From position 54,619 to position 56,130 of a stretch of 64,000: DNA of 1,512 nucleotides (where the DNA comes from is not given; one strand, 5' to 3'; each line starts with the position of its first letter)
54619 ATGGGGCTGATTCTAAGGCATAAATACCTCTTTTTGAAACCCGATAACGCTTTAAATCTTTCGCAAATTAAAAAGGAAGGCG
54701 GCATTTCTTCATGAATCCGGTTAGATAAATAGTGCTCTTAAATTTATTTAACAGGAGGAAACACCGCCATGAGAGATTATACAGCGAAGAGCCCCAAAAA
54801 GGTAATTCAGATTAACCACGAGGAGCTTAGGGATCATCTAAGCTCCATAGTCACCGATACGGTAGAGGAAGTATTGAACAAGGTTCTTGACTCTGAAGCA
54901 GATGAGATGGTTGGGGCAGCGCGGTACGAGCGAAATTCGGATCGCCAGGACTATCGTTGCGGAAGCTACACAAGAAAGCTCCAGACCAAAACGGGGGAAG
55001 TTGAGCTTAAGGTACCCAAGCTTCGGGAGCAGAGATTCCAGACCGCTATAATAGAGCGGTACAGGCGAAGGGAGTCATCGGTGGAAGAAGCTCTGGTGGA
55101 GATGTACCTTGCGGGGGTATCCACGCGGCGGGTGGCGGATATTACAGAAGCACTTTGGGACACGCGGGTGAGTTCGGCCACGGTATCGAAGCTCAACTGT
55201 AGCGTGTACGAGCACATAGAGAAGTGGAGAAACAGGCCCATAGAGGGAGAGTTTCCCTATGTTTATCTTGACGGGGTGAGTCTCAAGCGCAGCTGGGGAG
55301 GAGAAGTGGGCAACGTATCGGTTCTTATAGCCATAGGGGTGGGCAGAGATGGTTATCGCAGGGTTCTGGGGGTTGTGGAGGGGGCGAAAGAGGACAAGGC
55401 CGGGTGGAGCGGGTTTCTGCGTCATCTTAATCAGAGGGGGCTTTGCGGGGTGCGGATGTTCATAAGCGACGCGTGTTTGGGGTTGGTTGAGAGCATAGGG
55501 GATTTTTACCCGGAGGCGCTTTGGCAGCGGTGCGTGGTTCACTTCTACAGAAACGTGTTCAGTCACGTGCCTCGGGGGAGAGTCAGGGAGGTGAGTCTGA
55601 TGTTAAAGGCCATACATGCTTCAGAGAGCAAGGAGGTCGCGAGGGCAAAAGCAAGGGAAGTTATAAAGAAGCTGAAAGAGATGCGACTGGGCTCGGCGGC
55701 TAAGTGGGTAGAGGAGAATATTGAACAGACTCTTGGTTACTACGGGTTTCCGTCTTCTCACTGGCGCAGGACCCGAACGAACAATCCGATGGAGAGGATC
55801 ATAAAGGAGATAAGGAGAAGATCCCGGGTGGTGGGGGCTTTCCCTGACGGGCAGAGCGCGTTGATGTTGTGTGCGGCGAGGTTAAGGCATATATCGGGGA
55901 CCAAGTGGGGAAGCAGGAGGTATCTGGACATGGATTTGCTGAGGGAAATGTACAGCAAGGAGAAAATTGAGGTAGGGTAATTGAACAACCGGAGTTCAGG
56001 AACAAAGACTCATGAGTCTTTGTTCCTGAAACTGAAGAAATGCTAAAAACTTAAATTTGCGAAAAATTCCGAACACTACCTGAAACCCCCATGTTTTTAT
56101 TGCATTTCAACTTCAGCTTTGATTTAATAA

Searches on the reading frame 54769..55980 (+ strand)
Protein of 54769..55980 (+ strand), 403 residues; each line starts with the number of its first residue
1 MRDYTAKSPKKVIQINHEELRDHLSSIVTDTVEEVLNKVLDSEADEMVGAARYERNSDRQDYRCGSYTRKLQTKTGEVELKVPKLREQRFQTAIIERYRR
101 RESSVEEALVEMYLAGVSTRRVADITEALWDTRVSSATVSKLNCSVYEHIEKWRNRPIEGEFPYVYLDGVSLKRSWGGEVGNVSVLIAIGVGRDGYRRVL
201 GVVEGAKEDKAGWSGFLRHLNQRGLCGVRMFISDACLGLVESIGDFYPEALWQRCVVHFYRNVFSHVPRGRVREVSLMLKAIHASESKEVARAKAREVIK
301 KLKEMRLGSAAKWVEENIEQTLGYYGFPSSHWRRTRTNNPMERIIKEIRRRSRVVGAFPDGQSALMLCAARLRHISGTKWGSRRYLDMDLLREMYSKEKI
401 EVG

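Call 26: search_protein_families(library=pfam, proteins=[window:54769-55980:+], max_evalue=0.001)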
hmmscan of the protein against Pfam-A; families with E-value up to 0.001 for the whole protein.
window:54769-55980:+ (403 aa): 1 family
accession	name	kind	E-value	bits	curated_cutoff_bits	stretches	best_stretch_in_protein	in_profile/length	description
PF00872.24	Transposase_mut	-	3.7e-107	359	21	1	13-372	11-369/379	Transposase, Mutator family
